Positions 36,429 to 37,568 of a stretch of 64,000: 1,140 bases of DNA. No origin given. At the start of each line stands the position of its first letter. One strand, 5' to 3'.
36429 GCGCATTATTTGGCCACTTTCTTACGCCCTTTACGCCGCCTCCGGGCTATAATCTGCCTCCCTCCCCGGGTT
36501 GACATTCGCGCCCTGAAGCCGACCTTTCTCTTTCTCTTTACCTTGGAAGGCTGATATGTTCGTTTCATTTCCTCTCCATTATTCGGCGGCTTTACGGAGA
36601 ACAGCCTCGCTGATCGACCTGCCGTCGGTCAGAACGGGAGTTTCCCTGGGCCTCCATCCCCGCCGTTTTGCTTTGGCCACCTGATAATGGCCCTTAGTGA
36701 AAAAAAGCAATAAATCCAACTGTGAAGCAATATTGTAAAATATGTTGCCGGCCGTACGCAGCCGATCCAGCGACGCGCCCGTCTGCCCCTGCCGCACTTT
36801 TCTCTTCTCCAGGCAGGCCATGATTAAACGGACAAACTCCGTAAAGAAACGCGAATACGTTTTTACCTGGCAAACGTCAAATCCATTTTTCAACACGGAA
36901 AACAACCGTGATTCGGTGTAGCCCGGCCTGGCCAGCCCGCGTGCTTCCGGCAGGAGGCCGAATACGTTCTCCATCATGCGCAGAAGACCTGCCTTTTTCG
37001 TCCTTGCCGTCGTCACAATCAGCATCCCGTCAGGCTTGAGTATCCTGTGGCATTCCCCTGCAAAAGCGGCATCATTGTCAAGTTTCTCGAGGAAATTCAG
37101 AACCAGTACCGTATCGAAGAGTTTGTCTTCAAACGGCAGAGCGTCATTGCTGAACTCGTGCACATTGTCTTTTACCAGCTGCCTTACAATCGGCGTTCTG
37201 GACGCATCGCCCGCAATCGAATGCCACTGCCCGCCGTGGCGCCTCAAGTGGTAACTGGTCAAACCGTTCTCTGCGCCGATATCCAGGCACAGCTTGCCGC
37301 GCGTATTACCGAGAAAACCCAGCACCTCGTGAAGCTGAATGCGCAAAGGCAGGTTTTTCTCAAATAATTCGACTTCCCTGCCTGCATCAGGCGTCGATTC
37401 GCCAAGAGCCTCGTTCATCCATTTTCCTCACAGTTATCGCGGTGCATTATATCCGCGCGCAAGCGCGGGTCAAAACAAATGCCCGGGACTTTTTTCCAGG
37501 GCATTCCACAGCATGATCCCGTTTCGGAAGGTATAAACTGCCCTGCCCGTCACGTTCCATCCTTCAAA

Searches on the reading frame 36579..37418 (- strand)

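Call 33: search_protein_families(library=pfam, proteins=[window:36579-37418:-], max_evalue=0.001)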
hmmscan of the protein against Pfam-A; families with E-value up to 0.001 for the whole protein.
window:36579-37418:- (279 aa): 4 families
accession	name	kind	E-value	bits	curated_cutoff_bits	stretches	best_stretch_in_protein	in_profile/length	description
PF08241.18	Methyltransf_11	-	3e-12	47.4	21.2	1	45-135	1-95/95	Methyltransferase domain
PF13489.12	Methyltransf_23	-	1.2e-08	35.3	27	1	36-152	17-132/164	Methyltransferase domain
PF08242.18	Methyltransf_12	-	5.9e-08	33.8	30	1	45-133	1-98/98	Methyltransferase domain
PF13649.12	Methyltransf_25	-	5.3e-07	30.7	27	1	45-131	2-97/97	Methyltransferase domain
